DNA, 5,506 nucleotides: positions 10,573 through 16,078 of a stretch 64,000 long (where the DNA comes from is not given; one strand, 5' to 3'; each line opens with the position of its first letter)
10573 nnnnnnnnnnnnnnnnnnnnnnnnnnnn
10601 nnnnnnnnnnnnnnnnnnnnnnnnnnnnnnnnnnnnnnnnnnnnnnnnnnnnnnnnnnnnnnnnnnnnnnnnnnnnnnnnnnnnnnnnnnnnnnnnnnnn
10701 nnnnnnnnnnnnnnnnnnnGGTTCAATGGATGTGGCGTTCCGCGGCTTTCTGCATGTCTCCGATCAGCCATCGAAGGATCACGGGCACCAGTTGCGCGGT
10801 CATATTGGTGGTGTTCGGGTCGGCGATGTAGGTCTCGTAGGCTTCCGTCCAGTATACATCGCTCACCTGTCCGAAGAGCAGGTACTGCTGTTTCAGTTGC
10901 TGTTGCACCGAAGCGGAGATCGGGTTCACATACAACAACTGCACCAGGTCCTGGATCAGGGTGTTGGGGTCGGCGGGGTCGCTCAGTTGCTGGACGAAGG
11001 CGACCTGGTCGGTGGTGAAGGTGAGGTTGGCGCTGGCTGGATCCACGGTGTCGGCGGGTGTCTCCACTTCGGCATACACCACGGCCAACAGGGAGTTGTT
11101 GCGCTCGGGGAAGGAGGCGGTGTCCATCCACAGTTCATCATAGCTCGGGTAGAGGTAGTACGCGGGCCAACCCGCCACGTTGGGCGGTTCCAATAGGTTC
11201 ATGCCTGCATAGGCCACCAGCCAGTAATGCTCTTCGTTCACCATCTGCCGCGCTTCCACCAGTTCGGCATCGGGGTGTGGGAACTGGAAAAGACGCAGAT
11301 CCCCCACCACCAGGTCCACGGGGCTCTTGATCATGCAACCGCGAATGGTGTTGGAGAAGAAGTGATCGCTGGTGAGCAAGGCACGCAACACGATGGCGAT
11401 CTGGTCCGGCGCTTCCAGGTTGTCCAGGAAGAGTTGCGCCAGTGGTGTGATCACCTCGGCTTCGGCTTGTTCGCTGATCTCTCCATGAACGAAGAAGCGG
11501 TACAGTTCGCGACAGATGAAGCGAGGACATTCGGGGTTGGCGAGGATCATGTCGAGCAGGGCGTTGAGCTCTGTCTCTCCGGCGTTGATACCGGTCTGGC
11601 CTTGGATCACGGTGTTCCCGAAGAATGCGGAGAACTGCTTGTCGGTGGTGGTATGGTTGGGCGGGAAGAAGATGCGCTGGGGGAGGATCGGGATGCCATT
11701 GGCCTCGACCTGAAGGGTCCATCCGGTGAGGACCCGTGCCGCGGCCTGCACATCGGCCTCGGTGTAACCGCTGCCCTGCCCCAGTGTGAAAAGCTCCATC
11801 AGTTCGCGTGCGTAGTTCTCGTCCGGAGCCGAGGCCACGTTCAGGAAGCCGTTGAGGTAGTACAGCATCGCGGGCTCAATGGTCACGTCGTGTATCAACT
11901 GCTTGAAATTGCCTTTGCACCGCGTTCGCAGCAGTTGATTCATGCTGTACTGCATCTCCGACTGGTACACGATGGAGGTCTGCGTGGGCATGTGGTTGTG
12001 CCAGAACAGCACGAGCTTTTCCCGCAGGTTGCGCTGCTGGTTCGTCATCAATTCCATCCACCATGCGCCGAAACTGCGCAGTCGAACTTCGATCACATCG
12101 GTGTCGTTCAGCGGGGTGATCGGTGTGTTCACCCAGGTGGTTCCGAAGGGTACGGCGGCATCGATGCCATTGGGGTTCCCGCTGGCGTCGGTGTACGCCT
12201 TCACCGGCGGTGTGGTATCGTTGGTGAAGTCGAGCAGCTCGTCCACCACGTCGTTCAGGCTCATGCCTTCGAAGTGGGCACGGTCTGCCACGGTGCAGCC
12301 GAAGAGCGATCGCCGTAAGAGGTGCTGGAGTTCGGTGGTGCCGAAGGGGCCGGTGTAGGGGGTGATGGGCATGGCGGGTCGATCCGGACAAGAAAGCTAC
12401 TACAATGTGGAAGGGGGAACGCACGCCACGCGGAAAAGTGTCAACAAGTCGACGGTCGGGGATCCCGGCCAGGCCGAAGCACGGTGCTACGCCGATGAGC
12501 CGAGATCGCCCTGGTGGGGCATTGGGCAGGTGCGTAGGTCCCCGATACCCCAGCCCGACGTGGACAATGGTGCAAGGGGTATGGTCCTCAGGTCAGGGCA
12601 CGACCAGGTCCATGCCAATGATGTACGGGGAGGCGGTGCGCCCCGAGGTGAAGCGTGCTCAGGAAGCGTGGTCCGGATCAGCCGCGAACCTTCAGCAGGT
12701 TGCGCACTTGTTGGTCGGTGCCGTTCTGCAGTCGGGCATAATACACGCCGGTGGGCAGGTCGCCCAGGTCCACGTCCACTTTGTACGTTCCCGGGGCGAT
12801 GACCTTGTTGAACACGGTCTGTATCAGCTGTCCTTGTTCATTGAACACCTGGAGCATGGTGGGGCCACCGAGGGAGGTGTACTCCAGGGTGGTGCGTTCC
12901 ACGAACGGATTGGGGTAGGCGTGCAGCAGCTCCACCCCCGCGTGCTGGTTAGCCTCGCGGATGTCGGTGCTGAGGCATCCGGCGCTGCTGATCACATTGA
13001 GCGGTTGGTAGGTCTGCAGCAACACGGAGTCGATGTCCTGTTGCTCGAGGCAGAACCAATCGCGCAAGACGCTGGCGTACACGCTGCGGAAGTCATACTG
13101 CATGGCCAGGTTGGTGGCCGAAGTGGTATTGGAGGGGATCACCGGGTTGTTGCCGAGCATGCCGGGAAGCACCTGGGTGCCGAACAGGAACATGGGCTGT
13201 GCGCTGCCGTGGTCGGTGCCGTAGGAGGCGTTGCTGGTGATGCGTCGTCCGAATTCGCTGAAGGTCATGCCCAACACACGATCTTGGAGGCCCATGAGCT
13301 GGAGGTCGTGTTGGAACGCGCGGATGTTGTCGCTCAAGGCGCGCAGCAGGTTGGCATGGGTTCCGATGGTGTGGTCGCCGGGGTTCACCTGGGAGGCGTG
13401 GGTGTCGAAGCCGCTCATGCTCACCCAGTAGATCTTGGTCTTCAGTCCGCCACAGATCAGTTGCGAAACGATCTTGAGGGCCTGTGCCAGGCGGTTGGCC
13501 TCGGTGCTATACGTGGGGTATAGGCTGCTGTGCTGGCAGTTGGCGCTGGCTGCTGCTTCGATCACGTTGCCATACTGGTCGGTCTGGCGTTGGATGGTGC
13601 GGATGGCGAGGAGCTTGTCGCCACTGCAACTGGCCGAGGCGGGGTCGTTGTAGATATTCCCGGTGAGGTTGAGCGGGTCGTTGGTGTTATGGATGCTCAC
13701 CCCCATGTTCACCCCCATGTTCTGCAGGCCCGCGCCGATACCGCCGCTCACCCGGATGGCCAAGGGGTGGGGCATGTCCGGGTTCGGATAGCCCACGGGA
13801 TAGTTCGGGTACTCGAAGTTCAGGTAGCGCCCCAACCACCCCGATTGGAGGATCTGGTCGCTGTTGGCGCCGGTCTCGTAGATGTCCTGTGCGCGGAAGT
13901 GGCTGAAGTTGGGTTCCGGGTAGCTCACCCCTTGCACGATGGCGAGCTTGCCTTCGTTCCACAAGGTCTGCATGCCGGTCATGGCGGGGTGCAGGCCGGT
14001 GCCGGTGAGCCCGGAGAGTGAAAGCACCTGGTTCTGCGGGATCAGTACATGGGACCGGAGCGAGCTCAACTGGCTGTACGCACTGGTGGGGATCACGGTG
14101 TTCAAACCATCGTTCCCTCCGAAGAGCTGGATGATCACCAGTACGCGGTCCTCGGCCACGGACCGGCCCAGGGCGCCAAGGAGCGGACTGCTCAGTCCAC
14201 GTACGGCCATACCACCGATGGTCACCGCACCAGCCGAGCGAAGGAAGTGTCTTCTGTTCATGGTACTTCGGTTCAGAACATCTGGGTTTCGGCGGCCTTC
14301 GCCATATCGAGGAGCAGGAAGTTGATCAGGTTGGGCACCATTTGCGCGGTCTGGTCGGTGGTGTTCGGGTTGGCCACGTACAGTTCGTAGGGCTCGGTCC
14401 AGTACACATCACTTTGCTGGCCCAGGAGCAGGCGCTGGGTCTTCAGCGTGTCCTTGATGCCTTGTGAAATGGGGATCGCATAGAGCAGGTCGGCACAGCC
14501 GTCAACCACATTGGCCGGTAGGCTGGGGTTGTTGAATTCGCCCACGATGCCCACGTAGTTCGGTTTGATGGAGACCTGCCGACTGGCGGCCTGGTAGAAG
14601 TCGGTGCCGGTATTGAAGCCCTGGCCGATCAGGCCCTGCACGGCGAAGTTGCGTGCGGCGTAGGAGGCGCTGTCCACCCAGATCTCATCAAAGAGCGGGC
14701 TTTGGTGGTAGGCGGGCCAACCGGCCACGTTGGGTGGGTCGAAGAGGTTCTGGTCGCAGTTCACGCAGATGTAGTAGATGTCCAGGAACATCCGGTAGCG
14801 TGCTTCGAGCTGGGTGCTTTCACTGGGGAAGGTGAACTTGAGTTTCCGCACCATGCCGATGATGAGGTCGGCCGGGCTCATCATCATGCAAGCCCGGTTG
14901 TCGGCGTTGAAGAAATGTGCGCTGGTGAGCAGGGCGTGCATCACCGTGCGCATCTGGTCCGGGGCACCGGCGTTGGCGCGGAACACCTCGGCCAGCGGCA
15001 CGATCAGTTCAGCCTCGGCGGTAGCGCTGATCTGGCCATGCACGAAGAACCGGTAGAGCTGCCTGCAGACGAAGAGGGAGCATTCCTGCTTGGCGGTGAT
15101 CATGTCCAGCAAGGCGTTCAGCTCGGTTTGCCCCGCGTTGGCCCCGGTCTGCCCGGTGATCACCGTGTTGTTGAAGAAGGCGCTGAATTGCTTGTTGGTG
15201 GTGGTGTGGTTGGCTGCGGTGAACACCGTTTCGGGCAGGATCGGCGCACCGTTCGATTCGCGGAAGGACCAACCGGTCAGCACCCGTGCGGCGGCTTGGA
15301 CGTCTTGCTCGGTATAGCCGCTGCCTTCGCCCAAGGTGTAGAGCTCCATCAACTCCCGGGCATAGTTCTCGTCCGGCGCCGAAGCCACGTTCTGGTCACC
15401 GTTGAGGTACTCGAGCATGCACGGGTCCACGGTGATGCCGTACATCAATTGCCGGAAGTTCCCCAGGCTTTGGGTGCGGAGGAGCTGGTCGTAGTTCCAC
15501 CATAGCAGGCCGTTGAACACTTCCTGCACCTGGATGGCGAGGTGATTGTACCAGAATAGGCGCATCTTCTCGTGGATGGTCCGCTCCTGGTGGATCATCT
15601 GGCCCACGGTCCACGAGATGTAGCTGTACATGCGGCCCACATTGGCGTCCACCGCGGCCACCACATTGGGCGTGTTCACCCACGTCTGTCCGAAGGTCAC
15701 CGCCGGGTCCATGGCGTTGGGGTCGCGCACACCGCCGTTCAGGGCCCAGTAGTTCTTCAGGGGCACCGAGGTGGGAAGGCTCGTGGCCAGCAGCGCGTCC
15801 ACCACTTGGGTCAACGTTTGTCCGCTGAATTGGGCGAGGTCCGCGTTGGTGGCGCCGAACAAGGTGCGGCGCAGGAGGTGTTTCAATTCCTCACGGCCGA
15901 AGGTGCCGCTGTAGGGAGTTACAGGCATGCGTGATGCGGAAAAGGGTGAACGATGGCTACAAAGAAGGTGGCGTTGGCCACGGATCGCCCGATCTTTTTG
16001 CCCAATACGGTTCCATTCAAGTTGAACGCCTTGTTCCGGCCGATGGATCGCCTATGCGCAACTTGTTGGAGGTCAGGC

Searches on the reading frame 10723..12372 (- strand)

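Call 78: search_protein_families(library=pfam, proteins=[window:10723-12372:-], max_evalue=0.00001)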
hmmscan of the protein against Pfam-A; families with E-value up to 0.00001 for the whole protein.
window:10723-12372:- (549 aa): 1 family
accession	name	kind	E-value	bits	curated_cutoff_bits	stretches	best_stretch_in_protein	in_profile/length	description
PF08811.16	DUF1800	-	3.8e-90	303.5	26.1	1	17-496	1-392/419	Protein of unknown function (DUF1800)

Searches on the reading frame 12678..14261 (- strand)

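Call 78: search_protein_families(library=pfam, proteins=[window:12678-14261:-], max_evalue=0.00001)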
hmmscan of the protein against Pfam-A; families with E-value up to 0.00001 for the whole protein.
window:12678-14261:- (527 aa): 2 families
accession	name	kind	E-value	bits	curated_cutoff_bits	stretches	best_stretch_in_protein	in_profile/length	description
PF07394.17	DUF1501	-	1.4e-15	57.9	27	1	280-410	249-386/390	Protein of unknown function (DUF1501)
PF18962.6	Por_Secre_tail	-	2.2e-06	28.3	27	1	449-520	2-71/75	Secretion system C-terminal sorting domain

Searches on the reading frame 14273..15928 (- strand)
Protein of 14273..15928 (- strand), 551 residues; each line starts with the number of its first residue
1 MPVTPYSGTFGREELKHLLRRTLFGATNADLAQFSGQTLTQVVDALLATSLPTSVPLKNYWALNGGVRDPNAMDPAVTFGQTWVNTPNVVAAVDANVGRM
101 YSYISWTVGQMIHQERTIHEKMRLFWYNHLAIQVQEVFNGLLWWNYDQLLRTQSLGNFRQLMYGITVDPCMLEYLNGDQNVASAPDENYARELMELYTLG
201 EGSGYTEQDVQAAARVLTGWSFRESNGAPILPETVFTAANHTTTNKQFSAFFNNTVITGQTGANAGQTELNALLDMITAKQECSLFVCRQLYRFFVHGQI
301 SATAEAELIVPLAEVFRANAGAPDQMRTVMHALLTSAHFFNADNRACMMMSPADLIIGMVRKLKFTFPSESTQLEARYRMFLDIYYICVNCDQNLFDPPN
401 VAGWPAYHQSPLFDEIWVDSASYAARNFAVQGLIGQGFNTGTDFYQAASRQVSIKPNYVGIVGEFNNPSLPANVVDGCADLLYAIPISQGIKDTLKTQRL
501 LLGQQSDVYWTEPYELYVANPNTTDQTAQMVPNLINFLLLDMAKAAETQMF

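Call 78: search_protein_families(library=pfam, proteins=[window:14273-15928:-], max_evalue=0.00001)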
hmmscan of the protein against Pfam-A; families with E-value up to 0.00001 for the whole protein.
window:14273-15928:- (551 aa): 1 family
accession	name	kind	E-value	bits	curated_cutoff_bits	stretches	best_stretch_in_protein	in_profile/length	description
PF08811.16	DUF1800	-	1.7e-85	288.2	26.1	1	17-490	1-384/419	Protein of unknown function (DUF1800)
